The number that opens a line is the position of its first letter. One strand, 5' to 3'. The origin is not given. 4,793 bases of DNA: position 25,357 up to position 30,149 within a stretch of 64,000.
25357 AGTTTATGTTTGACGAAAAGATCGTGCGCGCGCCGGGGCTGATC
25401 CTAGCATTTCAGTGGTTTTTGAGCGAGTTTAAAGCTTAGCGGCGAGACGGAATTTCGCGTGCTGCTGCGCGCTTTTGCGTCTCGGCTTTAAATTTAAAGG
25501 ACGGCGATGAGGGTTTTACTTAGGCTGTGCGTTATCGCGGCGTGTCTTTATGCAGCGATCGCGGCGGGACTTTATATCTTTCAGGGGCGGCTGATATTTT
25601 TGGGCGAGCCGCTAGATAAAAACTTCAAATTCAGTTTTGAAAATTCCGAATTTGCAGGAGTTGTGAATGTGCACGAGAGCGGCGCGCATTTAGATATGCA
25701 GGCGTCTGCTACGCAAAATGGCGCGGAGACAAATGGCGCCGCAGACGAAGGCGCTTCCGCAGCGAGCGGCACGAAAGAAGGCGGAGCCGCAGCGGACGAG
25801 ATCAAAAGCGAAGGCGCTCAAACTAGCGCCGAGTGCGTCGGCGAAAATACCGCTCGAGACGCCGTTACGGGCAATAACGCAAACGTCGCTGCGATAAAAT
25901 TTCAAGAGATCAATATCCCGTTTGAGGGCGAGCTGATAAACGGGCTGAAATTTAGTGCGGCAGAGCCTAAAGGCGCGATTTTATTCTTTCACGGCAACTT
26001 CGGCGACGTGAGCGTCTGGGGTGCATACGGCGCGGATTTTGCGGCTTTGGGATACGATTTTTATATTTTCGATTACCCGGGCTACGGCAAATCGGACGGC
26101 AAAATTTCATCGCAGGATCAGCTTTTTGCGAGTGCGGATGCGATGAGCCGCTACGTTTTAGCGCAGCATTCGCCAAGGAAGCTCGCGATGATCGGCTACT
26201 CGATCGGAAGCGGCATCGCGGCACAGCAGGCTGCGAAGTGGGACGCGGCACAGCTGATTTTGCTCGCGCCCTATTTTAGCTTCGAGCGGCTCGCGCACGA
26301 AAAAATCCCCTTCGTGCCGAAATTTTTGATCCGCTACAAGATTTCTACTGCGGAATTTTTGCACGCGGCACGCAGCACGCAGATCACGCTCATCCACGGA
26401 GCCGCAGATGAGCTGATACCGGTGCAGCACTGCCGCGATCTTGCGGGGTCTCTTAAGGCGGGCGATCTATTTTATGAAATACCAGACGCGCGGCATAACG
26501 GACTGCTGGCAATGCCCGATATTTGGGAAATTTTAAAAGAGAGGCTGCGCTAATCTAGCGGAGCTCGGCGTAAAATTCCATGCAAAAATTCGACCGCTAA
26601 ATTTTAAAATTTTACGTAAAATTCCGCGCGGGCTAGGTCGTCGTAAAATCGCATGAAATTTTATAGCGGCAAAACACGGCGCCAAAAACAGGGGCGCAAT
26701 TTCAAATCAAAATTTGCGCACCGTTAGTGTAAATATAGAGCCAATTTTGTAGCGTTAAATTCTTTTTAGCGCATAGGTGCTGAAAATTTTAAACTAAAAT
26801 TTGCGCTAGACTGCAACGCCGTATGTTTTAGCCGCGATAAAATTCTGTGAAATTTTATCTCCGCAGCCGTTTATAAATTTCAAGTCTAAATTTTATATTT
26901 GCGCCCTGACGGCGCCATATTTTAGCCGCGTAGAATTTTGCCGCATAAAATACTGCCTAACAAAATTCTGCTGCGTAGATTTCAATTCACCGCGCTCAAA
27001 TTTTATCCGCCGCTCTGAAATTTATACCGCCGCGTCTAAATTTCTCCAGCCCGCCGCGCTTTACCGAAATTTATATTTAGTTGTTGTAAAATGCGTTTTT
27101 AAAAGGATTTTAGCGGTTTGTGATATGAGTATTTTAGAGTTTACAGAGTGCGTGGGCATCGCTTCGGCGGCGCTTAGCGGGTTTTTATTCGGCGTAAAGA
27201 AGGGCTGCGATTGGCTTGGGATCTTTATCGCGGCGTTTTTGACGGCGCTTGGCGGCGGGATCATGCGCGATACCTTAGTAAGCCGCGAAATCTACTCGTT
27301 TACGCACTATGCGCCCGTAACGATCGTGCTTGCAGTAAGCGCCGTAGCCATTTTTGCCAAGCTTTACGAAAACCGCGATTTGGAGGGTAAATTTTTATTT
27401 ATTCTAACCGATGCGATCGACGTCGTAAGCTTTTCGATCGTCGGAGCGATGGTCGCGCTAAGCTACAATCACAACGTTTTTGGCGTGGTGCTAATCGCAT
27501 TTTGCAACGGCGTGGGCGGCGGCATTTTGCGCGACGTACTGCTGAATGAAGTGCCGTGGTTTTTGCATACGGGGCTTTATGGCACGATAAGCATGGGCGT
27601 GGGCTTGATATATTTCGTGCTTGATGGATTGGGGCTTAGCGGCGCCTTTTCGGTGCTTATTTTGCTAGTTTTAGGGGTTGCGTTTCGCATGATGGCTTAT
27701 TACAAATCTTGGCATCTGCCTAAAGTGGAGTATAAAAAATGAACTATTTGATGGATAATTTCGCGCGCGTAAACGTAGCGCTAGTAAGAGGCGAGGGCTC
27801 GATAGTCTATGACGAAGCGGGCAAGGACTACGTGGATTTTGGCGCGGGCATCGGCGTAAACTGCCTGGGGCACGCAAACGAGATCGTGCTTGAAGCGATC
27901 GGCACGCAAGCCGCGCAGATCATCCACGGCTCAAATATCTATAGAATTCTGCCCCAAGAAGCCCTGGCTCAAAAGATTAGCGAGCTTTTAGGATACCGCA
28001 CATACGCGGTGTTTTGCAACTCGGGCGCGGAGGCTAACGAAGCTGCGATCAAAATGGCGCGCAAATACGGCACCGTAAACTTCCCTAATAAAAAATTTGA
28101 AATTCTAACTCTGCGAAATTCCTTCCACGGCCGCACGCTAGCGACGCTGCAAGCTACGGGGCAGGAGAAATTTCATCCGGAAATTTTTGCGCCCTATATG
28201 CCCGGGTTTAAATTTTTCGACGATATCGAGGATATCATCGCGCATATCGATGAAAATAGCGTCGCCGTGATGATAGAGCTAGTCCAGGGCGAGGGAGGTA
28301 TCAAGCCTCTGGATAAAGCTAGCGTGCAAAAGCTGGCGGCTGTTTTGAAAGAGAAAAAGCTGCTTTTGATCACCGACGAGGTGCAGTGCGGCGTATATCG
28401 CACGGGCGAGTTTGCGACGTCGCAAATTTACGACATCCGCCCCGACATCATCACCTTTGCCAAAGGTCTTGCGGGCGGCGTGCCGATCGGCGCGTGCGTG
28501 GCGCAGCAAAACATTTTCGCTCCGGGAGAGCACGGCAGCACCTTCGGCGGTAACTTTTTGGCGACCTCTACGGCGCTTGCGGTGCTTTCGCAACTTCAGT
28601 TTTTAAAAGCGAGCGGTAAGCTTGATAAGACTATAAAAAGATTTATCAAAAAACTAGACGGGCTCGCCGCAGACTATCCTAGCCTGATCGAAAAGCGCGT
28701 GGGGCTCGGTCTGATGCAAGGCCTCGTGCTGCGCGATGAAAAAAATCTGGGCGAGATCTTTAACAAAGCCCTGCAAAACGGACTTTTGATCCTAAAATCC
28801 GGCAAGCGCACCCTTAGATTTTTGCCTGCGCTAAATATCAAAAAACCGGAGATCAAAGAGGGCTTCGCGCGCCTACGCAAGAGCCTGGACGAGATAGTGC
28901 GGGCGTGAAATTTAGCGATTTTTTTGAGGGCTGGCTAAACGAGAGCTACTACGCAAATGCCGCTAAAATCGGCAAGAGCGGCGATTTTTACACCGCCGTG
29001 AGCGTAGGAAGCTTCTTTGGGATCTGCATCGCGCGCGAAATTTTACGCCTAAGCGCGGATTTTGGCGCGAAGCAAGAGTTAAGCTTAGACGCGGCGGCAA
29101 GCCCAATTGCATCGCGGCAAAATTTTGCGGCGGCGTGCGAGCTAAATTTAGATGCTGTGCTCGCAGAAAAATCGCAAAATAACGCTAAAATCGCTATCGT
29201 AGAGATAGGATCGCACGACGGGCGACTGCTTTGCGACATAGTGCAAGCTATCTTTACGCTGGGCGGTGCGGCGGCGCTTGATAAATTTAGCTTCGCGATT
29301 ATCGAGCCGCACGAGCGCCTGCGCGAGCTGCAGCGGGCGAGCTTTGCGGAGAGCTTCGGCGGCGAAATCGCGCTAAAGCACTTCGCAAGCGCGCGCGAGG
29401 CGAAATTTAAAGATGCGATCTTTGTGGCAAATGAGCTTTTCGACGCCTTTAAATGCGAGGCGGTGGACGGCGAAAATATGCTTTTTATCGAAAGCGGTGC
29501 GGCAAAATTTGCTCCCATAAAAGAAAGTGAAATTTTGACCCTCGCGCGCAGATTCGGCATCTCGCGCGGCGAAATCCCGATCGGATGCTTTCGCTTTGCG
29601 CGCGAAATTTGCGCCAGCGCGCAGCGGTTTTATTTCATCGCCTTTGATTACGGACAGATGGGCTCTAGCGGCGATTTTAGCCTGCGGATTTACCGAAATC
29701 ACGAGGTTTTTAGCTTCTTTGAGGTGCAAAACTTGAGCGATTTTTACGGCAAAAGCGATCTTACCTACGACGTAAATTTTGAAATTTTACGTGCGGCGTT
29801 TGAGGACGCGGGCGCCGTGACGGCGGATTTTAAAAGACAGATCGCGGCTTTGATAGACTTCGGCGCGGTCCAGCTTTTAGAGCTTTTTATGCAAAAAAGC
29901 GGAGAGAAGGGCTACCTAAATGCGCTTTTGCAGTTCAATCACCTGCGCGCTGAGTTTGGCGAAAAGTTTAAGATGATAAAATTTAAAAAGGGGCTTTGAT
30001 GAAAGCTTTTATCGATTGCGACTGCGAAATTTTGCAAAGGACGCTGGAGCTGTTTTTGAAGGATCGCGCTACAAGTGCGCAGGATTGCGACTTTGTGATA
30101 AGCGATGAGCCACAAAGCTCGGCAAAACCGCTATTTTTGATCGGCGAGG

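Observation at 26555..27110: Many of the longer intergenic regions are filled with phased RAATTY motifs: curved DNA or a methylation/uptake mark?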

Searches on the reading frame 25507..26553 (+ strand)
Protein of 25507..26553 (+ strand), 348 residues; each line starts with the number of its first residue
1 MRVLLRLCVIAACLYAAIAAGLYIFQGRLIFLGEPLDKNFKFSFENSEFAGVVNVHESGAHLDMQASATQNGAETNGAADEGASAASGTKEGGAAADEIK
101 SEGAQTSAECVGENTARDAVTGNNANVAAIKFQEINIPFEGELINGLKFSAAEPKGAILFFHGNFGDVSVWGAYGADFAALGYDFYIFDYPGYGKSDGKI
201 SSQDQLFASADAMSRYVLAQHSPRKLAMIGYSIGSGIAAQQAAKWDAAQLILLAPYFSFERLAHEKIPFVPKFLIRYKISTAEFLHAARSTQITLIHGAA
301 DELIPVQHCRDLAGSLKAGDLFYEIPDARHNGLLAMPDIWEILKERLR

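Call 14: find_encoding_contigs(protein=window:25507-26553:+, flank=10000, max_places=4)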
Protein window:25507-26553:+ (348 aa): 3 contigs read that carry it; 2 places shown.
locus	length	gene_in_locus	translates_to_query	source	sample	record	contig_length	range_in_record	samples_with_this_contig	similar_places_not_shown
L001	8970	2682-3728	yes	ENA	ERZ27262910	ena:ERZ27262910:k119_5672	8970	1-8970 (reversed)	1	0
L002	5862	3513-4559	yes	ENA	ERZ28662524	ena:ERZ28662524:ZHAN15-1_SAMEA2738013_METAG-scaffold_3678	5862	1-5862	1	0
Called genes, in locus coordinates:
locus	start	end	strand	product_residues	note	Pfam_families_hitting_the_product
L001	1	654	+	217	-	?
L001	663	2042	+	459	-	PF03448:MgtE_N, PF00571:CBS (faint), PF01769:MgtE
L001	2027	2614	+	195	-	PF00293:NUDIX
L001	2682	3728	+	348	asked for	PF12146:Hydrolase_4, PF00561:Abhydrolase_1, PF12697:Abhydrolase_6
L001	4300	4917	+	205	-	PF03458:Gly_transporter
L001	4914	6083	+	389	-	PF00202:Aminotran_3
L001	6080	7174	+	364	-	PF02636:Methyltransf_28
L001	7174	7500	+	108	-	-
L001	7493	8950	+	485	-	PF03602:Cons_hypoth95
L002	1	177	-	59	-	?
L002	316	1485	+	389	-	PF18059:Csd3_N, PF01551:Peptidase_M23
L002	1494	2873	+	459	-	PF03448:MgtE_N, PF00571:CBS (faint), PF01769:MgtE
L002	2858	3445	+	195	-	PF00293:NUDIX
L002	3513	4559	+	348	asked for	PF12146:Hydrolase_4, PF00561:Abhydrolase_1, PF12697:Abhydrolase_6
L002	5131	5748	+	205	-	PF03458:Gly_transporter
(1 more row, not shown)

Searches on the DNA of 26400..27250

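Call 81: search_rna_families(source=window, start=26400, end=27250, threshold=evalue, max_evalue=1)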
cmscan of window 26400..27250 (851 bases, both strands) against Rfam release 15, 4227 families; matches with E-value up to 1: 1.
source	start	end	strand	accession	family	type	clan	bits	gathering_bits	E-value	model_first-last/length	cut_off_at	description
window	26497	26582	-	RF02412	snoR144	Gene; snRNA; snoRNA; HACA-box;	-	21.3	100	0.17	1-145/145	no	Small nucleolar RNA snoR144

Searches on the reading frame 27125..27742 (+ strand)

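Call 43: search_protein_families(library=ncbifam, proteins=[window:27125-27742:+], max_evalue=0.01)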
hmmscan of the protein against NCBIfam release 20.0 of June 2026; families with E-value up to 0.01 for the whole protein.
window:27125-27742:+ (205 aa): 1 family
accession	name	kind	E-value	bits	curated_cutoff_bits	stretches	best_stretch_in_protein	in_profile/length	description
NF007874.0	PRK10578.1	equivalog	1.3e-16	60.9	326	1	6-199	5-198/207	hypothetical protein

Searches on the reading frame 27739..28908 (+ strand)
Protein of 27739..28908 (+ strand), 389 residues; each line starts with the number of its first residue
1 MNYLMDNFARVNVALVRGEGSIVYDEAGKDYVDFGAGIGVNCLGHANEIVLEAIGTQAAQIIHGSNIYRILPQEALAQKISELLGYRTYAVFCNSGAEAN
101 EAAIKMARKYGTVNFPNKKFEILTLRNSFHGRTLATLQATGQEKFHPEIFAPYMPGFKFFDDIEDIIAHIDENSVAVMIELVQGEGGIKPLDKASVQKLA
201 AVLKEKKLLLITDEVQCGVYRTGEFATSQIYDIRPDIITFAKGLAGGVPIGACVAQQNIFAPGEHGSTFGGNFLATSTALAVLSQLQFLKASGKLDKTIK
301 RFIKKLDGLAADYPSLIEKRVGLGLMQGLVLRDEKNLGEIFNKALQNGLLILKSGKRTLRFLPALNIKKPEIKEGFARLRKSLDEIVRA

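Call 43: search_protein_families(library=ncbifam, proteins=[window:27739-28908:+], max_evalue=0.01)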
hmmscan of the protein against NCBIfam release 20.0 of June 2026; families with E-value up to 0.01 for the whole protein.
window:27739-28908:+ (389 aa): 69 families (the best 25 are shown)
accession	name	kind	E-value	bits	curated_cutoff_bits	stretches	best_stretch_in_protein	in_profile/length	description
TIGR00707.1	argD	subfamily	4.6e-118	394.4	410.05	1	3-383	1-380/381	acetylornithine/succinylornithine family transaminase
NF002325.0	PRK01278.1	subfamily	3.7e-112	374.8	372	1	2-386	4-389/395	acetylornithine transaminase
NF002874.0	PRK03244.1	equivalog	4.1e-98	328.8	457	1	3-386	17-395/399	acetylornithine transaminase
NF002797.0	PRK02936.1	equivalog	2.9e-97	325.9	496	1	1-384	1-378/385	acetylornithine transaminase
NF003468.0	PRK05093.1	subfamily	5.2e-96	321.8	522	1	3-388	15-404/405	acetylornithine/succinyldiaminopimelate transaminase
TIGR03246.1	arg_catab_astC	subfamily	1.7e-94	317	609.95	1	2-386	8-396/397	acetylornithine/succinylornithine family transaminase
NF003273.0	PRK04260.1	equivalog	6.7e-94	314.5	616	1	1-380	1-372/376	acetylornithine transaminase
NF009047.0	PRK12381.1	subfamily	1.5e-93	313.8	630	1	2-387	12-401/406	bifunctional succinylornithine transaminase/acetylornithine transaminase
NF002985.0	PRK03715.1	equivalog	2.3e-90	303.1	568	1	2-385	9-393/395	acetylornithine transaminase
NF003397.0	PRK04612.1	equivalog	1.4e-82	277.7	735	1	3-387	14-405/408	acetylornithine transaminase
NF004426.0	PRK05769.1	equivalog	1.7e-79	267.7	552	1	3-385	27-439/441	acetyl ornithine aminotransferase family protein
NF005993.0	PRK08117.1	subfamily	1.5e-71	241.3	574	2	160-386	192-430/433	aspartate aminotransferase family protein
NF003087.0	PRK04013.1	equivalog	2.2e-68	231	528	1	10-377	5-352/364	acetylornithine/acetyl-lysine aminotransferase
TIGR01885.1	Orn_aminotrans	equivalog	9.9e-65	218.8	378.4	1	3-383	11-401/402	ornithine--oxo-acid transaminase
NF045491.1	LysJ_Sulfobales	equivalog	1.2e-64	218.6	700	1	8-384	7-378/386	[LysW]-aminoadipate semialdehyde/glutamate semialdehyde transaminase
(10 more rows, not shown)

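Call 62: find_homologous_proteins(query=window:27739-28908:+, max_evalue=1e-30)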
Query window:27739-28908:+ (389 aa): 7998 proteins with E <= 1e-30 among 8000 candidates; the best 120 are listed.
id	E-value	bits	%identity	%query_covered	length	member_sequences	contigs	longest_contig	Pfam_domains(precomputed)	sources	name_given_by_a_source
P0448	2.9e-252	854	100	100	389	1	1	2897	PF00202.28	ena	-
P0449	4.1e-252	854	100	100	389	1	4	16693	PF00202.28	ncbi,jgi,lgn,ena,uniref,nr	ncbi:acetylornithine transaminase [uncultured Campylobacter sp.]|uniref:acetylornithine transaminase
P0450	6.1e-251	850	99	100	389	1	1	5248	PF00202.28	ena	-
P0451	6.8e-251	850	99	100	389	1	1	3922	PF00202.28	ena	-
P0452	1.0e-250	849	99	100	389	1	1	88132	PF00202.28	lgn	-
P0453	1.1e-250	849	99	100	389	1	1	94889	PF00202.28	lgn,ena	-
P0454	1.2e-250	849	99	100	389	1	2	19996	PF00202.28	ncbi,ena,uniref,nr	ncbi:acetylornithine transaminase [uncultured Campylobacter sp.]|uniref:acetylornithine transaminase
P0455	1.4e-250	848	99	100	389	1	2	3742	PF00202.28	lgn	-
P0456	1.4e-250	848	99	100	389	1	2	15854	PF00202.28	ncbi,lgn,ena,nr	nr:aspartate aminotransferase family protein [uncultured Campylobacter sp.]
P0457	2.5e-250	848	99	100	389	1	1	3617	PF00202.28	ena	-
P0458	3.7e-250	847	99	100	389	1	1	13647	PF00202.28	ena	-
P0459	3.9e-250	847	99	100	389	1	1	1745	PF00202.28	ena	-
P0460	4.4e-250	847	99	100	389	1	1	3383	PF00202.28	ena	-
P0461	5.0e-250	847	99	100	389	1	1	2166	PF00202.28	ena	-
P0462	6.2e-250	846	99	100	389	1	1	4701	PF00202.28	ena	-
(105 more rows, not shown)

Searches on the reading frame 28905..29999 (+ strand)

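Call 43: search_protein_families(library=ncbifam, proteins=[window:28905-29999:+], max_evalue=0.01)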
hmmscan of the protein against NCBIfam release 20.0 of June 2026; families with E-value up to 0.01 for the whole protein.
window:28905-29999:+ (364 aa): 0 families

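Call 44: search_protein_families(library=pfam, proteins=[window:28905-29999:+], max_evalue=0.01)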
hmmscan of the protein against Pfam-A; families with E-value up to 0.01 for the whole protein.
window:28905-29999:+ (364 aa): 1 family
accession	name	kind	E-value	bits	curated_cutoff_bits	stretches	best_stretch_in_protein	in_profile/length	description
PF02636.23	Methyltransf_28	-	1.1e-16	61.5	23.3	1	91-306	14-245/249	Putative S-adenosyl-L-methionine-dependent methyltransferase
